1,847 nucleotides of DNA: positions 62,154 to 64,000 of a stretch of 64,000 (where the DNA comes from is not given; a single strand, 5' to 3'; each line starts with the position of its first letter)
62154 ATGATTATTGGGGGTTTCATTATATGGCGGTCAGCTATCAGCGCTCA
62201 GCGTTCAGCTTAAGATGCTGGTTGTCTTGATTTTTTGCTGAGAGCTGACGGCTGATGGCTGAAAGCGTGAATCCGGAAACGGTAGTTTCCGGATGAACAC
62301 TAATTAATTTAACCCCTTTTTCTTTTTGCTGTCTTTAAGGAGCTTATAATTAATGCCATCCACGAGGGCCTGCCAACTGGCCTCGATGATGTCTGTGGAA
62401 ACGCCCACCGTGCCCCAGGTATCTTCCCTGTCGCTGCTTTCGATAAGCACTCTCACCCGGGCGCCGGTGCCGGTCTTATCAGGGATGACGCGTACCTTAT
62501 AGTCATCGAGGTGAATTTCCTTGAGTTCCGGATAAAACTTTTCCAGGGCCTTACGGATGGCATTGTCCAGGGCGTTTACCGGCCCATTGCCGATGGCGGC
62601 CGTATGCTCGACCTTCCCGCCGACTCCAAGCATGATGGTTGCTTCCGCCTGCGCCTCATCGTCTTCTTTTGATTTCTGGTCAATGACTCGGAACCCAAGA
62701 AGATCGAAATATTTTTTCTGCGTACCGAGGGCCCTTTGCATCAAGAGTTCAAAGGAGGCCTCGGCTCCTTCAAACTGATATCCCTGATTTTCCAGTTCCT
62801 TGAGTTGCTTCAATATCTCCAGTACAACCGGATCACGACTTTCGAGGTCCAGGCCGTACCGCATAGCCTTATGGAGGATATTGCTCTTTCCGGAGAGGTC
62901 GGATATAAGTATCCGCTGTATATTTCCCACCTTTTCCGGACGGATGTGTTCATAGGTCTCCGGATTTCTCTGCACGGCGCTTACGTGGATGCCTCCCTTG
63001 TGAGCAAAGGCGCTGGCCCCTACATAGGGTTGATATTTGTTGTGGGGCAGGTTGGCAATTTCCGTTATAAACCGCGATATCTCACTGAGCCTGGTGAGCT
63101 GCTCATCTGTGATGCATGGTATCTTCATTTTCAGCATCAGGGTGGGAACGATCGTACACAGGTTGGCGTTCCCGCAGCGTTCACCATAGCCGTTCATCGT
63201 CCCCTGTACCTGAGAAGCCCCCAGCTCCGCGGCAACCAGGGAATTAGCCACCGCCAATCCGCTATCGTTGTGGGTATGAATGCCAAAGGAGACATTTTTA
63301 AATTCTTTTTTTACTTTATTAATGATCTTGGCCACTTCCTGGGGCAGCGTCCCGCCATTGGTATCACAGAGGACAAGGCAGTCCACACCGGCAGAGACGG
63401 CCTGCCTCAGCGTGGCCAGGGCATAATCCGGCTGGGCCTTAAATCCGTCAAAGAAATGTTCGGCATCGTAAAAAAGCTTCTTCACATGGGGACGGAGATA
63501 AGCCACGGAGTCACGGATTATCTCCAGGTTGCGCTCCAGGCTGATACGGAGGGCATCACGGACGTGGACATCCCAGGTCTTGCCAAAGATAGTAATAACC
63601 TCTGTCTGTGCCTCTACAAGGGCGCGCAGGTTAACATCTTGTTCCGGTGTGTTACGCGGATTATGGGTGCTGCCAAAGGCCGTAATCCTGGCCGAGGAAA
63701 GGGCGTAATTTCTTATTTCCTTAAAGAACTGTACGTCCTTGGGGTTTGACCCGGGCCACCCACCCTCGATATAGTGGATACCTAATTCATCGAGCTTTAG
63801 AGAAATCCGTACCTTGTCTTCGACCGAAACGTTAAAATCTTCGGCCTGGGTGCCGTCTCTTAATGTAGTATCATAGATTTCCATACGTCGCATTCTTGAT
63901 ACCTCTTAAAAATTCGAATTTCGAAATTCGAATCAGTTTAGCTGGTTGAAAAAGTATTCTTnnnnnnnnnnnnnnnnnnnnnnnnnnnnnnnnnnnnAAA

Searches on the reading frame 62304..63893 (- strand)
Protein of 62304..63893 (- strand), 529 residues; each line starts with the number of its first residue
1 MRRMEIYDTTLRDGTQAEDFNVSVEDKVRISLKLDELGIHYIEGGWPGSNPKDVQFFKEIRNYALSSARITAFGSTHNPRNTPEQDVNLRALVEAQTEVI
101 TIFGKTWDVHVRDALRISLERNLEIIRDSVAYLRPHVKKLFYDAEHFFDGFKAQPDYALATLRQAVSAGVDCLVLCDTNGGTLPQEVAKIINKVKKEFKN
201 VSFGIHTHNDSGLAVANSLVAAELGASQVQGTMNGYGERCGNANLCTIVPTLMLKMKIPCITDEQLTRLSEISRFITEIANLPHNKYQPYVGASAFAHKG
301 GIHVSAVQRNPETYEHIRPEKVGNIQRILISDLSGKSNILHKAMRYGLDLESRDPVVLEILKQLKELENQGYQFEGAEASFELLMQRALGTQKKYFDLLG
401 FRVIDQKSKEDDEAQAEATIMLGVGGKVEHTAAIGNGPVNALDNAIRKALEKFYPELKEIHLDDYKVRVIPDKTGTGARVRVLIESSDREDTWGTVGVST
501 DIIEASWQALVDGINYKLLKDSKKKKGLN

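Call 59: search_protein_families(library=pfam, proteins=[window:62304-63893:-], max_evalue=0.00001)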
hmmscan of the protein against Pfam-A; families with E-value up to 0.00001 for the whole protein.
window:62304-63893:- (529 aa): 3 families
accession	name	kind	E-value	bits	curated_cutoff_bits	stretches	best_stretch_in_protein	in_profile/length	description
PF00682.25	HMGL-like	-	5.2e-48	164.1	29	1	4-275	2-259/260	HMGL-like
PF08502.15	LeuA_dimer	-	4e-31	108.1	24.9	1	376-517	2-130/131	LeuA allosteric (dimerisation) domain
PF22617.1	HCS_D2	-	1.2e-16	61.3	27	1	291-370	2-80/82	Homocitrate synthase post-HMGL domain-like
